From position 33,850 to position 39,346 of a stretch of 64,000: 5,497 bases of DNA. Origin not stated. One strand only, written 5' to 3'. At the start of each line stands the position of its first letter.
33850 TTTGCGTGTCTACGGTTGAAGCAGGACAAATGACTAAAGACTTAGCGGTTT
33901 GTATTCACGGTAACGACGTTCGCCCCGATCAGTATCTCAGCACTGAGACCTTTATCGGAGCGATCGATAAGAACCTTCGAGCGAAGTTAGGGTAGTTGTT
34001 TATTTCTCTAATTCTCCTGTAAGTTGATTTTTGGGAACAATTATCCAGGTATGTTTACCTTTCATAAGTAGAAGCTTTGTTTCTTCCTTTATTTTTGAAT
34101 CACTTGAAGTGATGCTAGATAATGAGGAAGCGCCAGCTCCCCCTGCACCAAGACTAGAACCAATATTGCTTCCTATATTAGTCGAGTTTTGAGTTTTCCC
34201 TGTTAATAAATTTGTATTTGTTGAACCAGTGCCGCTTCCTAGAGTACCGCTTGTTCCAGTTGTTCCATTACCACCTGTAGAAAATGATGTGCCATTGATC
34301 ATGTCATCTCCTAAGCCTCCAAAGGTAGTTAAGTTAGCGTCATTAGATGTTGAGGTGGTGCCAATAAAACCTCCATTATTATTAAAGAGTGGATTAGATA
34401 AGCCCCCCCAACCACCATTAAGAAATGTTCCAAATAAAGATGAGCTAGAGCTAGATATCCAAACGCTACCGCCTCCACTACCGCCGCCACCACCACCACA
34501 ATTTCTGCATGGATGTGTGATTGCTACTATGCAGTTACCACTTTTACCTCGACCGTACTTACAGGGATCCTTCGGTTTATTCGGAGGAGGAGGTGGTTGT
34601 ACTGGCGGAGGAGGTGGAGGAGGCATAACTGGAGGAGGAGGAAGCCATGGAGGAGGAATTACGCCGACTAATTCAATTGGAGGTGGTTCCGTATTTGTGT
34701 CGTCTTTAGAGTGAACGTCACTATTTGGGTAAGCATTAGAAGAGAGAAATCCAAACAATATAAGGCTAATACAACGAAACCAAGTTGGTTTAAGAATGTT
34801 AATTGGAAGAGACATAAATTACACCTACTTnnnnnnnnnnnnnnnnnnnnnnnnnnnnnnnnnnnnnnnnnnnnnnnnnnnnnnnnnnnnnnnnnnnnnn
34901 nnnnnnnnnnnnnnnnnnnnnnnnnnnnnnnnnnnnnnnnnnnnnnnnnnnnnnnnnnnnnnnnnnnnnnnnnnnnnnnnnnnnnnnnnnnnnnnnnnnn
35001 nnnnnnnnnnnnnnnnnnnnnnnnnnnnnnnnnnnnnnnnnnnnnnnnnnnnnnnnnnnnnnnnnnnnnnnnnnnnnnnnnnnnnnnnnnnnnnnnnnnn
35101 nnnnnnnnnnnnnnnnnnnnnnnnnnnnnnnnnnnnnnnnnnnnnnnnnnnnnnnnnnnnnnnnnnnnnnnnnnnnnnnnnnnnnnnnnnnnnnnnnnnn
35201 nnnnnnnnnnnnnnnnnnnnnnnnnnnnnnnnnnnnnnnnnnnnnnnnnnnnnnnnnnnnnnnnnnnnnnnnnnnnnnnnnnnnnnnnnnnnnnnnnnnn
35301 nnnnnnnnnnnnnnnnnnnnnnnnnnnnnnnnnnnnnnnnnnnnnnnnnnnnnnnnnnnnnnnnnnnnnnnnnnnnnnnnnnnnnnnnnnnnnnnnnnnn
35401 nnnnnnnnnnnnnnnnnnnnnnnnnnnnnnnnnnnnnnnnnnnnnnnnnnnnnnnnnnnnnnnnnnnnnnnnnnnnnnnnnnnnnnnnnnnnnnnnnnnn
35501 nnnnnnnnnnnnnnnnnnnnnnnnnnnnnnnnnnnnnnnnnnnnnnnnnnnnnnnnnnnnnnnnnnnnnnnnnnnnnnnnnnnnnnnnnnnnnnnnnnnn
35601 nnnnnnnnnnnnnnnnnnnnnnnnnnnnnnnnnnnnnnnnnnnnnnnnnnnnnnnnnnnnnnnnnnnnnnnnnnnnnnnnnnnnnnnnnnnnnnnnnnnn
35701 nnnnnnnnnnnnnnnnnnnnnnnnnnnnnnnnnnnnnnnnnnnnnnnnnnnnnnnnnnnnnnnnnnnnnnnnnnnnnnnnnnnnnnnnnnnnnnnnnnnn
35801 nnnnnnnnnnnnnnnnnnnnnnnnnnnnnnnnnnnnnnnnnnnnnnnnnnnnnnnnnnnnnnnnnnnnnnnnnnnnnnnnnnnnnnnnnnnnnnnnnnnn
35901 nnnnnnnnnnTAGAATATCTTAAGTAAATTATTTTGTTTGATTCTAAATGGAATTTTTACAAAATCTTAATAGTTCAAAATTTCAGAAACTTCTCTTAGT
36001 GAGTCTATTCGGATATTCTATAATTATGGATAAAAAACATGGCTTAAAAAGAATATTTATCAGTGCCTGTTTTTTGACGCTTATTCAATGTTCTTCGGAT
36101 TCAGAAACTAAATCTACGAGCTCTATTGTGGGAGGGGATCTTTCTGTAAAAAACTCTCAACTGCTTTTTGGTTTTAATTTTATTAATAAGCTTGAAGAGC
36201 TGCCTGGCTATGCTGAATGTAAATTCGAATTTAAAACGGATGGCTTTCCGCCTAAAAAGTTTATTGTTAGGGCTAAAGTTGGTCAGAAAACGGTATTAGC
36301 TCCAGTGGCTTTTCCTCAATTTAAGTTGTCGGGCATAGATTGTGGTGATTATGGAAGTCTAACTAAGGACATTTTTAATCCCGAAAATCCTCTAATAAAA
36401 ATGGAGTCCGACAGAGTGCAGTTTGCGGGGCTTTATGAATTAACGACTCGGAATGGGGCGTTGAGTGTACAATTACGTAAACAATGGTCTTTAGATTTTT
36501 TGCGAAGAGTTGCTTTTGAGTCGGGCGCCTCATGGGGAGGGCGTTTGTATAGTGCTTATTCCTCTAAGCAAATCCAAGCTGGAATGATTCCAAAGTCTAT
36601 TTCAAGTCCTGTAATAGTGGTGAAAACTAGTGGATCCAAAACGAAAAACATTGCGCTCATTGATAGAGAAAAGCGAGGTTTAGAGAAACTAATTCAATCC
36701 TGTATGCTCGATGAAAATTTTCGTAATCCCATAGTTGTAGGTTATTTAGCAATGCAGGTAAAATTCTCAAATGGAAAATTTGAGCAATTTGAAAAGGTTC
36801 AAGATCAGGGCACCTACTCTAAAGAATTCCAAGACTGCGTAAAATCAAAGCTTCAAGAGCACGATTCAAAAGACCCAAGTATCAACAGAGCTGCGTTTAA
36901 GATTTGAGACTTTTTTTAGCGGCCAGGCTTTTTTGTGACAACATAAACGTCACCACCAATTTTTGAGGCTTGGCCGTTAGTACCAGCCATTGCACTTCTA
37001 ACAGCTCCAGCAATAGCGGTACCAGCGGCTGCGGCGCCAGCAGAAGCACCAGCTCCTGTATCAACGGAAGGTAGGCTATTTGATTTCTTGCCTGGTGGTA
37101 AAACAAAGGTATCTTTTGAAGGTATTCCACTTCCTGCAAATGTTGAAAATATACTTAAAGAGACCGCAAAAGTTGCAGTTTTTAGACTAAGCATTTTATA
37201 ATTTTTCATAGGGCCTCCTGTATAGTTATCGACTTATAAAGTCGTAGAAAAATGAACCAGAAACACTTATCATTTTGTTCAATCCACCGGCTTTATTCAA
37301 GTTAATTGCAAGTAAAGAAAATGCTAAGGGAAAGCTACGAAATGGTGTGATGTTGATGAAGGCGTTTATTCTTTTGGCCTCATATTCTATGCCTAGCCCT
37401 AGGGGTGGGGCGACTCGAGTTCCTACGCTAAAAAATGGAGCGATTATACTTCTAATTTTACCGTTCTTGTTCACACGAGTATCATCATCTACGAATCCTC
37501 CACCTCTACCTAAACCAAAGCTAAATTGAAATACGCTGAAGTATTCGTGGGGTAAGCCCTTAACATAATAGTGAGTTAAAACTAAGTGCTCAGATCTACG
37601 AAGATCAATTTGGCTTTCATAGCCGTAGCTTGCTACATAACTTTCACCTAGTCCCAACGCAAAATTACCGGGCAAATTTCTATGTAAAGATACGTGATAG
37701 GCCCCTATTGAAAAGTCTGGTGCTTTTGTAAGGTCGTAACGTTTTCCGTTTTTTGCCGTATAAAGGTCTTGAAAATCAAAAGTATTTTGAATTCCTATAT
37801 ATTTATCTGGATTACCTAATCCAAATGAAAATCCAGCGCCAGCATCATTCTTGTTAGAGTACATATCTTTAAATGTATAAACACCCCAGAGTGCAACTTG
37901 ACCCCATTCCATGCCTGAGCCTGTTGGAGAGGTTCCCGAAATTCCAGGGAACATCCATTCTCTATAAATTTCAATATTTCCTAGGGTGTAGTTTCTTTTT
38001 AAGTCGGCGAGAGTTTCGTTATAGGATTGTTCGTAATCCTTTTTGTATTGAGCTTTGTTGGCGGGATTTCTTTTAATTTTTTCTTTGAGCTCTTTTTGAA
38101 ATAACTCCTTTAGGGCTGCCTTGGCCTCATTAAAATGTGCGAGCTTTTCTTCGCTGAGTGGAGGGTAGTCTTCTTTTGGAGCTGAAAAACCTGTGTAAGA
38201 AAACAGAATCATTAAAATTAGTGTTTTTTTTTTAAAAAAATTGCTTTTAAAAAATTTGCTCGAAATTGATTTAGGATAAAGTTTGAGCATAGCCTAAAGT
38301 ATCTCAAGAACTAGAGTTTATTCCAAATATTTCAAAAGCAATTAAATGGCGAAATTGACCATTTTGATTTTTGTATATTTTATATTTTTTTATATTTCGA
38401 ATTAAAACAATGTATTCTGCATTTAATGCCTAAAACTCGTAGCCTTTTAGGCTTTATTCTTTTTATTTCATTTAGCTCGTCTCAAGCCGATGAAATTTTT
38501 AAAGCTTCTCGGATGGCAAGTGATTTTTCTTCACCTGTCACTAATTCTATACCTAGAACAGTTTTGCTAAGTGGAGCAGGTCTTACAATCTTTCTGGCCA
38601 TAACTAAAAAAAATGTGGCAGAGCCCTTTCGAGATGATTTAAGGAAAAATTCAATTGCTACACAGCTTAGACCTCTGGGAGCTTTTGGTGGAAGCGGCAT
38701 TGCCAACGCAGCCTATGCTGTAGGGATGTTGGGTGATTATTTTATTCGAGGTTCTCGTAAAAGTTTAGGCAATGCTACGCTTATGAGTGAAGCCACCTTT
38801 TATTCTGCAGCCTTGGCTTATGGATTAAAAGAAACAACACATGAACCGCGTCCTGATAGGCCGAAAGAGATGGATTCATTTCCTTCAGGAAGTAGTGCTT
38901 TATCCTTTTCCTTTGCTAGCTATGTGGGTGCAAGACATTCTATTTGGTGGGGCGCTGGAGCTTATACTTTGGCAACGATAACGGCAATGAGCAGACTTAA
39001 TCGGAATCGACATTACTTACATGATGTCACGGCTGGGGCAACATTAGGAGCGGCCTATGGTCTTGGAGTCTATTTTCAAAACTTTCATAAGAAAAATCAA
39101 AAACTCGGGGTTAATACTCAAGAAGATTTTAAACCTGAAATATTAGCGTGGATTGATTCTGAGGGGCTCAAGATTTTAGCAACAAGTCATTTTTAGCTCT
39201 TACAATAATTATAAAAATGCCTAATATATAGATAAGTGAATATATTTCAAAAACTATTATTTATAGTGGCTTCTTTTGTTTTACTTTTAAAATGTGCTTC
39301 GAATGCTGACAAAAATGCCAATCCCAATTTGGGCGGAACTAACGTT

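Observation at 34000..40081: Duplicated envelope module: OM-barrel-like protein + coupled Gly-rich secreted protein + Cys4 lipoprotein (candidate undescribed fibre/matrix secretion-assembly system)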

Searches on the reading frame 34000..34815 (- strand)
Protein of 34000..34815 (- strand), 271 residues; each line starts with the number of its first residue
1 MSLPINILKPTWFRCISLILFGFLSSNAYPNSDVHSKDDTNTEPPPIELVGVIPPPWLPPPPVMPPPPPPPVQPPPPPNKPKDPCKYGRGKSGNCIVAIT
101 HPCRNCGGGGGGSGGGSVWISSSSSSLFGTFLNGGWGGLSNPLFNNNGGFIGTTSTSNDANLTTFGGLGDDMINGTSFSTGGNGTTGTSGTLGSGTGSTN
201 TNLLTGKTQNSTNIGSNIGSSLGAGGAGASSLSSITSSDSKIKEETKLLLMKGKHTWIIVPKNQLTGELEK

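Call 6: search_protein_families(library=pfam, proteins=[window:34000-34815:-], max_evalue=1)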
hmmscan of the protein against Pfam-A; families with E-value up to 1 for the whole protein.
window:34000-34815:- (271 aa): 0 families

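Call 7: search_protein_families(library=ncbifam, proteins=[window:34000-34815:-], max_evalue=1)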
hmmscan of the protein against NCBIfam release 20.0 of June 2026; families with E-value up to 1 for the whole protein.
window:34000-34815:- (271 aa): 1 family
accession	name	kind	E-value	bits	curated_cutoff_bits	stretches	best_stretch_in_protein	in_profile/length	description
NF033159.0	blaPAC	exception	0.099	11.4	850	1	209-266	157-215/380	PAC family class C beta-lactamase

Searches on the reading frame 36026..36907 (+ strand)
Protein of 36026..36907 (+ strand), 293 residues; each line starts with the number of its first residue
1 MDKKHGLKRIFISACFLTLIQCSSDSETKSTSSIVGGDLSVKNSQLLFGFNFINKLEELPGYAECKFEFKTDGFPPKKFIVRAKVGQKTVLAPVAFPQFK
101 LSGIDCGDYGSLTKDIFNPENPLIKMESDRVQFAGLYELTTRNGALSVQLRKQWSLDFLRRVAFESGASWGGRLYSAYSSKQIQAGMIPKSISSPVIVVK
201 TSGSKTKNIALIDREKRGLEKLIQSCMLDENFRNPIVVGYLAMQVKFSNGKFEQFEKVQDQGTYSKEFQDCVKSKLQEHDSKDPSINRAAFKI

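Call 6: search_protein_families(library=pfam, proteins=[window:36026-36907:+], max_evalue=1)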
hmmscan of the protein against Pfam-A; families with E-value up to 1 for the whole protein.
window:36026-36907:+ (293 aa): 2 families
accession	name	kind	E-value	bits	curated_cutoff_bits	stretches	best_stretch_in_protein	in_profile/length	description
PF23732.1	PH_22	-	0.052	14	27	1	4-55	37-88/100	PH domain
PF00579.31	tRNA-synt_1b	-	0.12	12.1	21.1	1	198-278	196-272/292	tRNA synthetases class I (W and Y)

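Call 7: search_protein_families(library=ncbifam, proteins=[window:36026-36907:+], max_evalue=1)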
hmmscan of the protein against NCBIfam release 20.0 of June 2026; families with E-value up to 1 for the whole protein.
window:36026-36907:+ (293 aa): 0 families

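Call 68: find_homologous_proteins(query=A6, max_evalue=0.001)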
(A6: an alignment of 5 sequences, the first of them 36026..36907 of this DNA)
Query A6 (5 sequences) (293 aa, profile of the alignment): 3 proteins with E <= 0.001 among 4752 candidates.
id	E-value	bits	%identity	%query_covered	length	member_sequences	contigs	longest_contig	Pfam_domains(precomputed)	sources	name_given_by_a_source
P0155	1.7e-128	446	94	97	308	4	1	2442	-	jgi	jgi:hypothetical protein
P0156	3.2e-123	429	28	73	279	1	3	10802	-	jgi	jgi:hypothetical protein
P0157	1.6e-121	423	88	97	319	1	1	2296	-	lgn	-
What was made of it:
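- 36026..36907 (+): lipA: 293-aa lipoprotein (lipobox LIQC) with four further invariant Cys, transcribed divergently from barA. The family is restricted to this lineage (call 68).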

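Call 75: find_encoding_contigs(protein=P0157, flank=3000, max_places=4)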
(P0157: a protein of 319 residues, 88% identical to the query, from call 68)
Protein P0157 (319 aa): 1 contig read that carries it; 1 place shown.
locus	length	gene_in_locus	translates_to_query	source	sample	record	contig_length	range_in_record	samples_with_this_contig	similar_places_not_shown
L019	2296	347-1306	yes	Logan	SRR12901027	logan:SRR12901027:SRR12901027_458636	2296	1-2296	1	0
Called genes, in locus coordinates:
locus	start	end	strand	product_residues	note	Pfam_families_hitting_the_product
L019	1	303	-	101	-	?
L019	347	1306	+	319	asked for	-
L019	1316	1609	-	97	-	-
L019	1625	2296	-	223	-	?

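Call 76: predict_structure(alignment_id=A7)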
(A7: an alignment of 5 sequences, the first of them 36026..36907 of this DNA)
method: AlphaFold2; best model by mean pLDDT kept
length: 293 residues; sequences in the alignment: 5
mean_pLDDT: 72.9   pTM: 0.68
mean pLDDT of the five models: 72.9, 69.4, 67.3, 66.9, 63.7
residues with pLDDT >= 90: 0; 70-90: 204; 50-70: 48; < 50: 41
segments of 3 or more residues with pLDDT < 50: 1-40
pLDDT, mean of each block of 10 residues (from residue 1): 43 43 33 39 78 71 80 82 81 84 81 66 83 87 75 83 67 82 80 72 62 83 77 68 84 86 79 86 78 80
secondary structure, 60 per line:
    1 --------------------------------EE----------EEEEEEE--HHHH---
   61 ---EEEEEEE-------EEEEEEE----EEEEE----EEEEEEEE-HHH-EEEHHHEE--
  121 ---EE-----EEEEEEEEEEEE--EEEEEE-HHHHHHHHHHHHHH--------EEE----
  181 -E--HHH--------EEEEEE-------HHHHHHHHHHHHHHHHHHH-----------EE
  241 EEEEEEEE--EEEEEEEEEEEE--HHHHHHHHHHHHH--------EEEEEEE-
elements in order: E45-51 H54-57 E64-70 E78-84 E89-93 E98-105 E111-113 E131-142 E145-150 H152-165 E174-176 E196-201 H209-227 E239-248 E251-262 H265-277 E286-292

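Call 80: fold_search(model_id=the predicted structure, library=pdb)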
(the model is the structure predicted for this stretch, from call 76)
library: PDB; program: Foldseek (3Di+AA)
matches with E <= 10: 820; with E <= 0.001: 0
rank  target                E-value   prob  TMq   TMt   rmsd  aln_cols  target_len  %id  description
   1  4ilv_A                3.1e-03  0.84  0.18  0.28  12.2       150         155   12  Structure of the dioxygenase domain of SACTE_2871, a novel dioxygenase carbohydrate-binding protein fusion from the ce (released 2013-05-15)
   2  2boy_B                6.1e-03  0.87  0.19  0.21  12.5       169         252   12  Crystal structure of 3-ChloroCatechol 1,2-Dioxygenase from Rhodococcus Opacus 1CP (released 2006-08-24)
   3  4ilv_B                1.0e-02  0.84  0.20  0.31  11.8       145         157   10  Structure of the dioxygenase domain of SACTE_2871, a novel dioxygenase carbohydrate-binding protein fusion from the ce (released 2013-05-15)
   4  4ilt_C                1.3e-02  0.87  0.20  0.32  10.4       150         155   11  Structure of the dioxygenase domain of SACTE_2871, a novel dioxygenase carbohydrate-binding protein fusion from the ce (released 2013-05-15)
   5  2boy_C                1.3e-02  0.77  0.18  0.20  12.7       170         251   10  Crystal structure of 3-ChloroCatechol 1,2-Dioxygenase from Rhodococcus Opacus 1CP (released 2006-08-24)
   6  2boy_A                1.4e-02  0.66  0.17  0.19  14.1       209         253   10  Crystal structure of 3-ChloroCatechol 1,2-Dioxygenase from Rhodococcus Opacus 1CP (released 2006-08-24)
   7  4ilt_A                1.5e-02  0.77  0.19  0.30  11.2       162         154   10  Structure of the dioxygenase domain of SACTE_2871, a novel dioxygenase carbohydrate-binding protein fusion from the ce (released 2013-05-15)
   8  2boy_E                2.2e-02  0.80  0.20  0.22  13.8       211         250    9  Crystal structure of 3-ChloroCatechol 1,2-Dioxygenase from Rhodococcus Opacus 1CP (released 2006-08-24)
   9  2boy_F                2.4e-02  0.69  0.18  0.20  11.3       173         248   10  Crystal structure of 3-ChloroCatechol 1,2-Dioxygenase from Rhodococcus Opacus 1CP (released 2006-08-24)
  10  4ilt_D                2.4e-02  0.60  0.18  0.29  11.3       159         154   11  Structure of the dioxygenase domain of SACTE_2871, a novel dioxygenase carbohydrate-binding protein fusion from the ce (released 2013-05-15)
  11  3hgi                  3.1e-02  0.44  0.16  0.17  12.8       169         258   10  Crystal structure of Catechol 1,2-Dioxygenase from the gram-positive Rhodococcus opacus 1CP (released 2010-01-12)
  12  2y1v_A                3.2e-02  0.16  0.16  0.09  19.8       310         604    8  Full length structure of RrgB Pilus protein from Streptococcus pneumoniae (released 2011-11-09)
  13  2x9x                  3.4e-02  0.16  0.16  0.11  19.1       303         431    8  STRUCTURE OF THE PILUS BACKBONE (RRGB) FROM STREPTOCOCCUS PNEUMONIAE (released 2010-06-30)
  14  3th1_B                4.3e-02  0.23  0.15  0.17  16.6       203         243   10  Crystal structure of chlorocatechol 1,2-dioxygenase from Pseudomonas putida (released 2012-08-22)
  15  1dlm_A                4.6e-02  0.33  0.15  0.15  13.8       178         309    7  STRUCTURE OF CATECHOL 1,2-DIOXYGENASE FROM ACINETOBACTER CALCOACETICUS NATIVE DATA (released 2000-05-23)
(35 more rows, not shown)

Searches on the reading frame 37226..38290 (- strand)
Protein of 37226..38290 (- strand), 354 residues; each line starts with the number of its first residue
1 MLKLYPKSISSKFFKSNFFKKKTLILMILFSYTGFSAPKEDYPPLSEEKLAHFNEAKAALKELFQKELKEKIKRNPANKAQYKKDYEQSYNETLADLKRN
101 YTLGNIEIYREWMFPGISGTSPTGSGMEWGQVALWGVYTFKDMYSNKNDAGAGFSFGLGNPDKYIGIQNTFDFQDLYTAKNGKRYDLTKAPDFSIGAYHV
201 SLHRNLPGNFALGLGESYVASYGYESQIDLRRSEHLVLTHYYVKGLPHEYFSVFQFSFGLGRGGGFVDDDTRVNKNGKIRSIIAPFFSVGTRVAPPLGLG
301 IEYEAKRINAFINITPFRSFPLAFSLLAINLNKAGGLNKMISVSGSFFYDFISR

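Call 6: search_protein_families(library=pfam, proteins=[window:37226-38290:-], max_evalue=1)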
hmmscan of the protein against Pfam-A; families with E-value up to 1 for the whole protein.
window:37226-38290:- (354 aa): 0 families

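Call 7: search_protein_families(library=ncbifam, proteins=[window:37226-38290:-], max_evalue=1)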
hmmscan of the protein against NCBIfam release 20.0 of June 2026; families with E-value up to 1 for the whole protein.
window:37226-38290:- (354 aa): 0 families

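Call 50: find_related_loci(query=A5, collection=metagenome_contigs, flank=5000)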
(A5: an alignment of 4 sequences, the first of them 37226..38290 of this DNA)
Query A5 (354 aa) in metagenome_contigs; peptide patterns used: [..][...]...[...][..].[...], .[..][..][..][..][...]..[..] (x = any residue, [..] = any of these).
600 stretches matched a pattern, but none encodes a relative of the query by tblastn (E <= 1e-3).
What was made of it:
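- Tried and rejected: The first metagenome scan, with Bdellovibrionota-type patterns, found nothing (call 50).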

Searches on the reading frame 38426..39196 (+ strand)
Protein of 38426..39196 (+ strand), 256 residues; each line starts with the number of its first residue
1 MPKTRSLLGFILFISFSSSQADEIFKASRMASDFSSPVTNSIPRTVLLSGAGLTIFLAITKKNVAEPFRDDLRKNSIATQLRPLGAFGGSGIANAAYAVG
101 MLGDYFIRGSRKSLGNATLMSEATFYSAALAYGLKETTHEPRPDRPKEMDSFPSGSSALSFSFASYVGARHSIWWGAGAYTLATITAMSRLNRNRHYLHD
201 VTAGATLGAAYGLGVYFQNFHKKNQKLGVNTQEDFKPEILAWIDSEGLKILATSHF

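Call 6: search_protein_families(library=pfam, proteins=[window:38426-39196:+], max_evalue=1)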
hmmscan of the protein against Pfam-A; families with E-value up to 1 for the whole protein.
window:38426-39196:+ (256 aa): 2 families
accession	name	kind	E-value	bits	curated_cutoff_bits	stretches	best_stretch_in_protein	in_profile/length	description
PF01569.27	PAP2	-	2.5e-10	40.7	27.2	1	141-220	39-126/130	PAP2 superfamily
PF14378.12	PAP2_3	-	0.0049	17.1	27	1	137-210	110-186/190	PAP2 superfamily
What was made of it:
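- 38426..39196 (+): PAP2-family phosphatase inserted between barB and lipB. It is not a conserved module member. Pfam PAP2 E 2.5e-10 (call 6).
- Checked: 38426-39196 is a PAP2 protein (Pfam E 2.5e-10, call 6).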

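Call 7: search_protein_families(library=ncbifam, proteins=[window:38426-39196:+], max_evalue=1)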
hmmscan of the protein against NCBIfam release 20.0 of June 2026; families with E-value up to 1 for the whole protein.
window:38426-39196:+ (256 aa): 1 family
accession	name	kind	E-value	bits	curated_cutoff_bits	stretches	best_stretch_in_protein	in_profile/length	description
NF008813.0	PRK11837.1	equivalog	0.073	13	229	1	149-204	102-157/202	undecaprenyl-diphosphate phosphatase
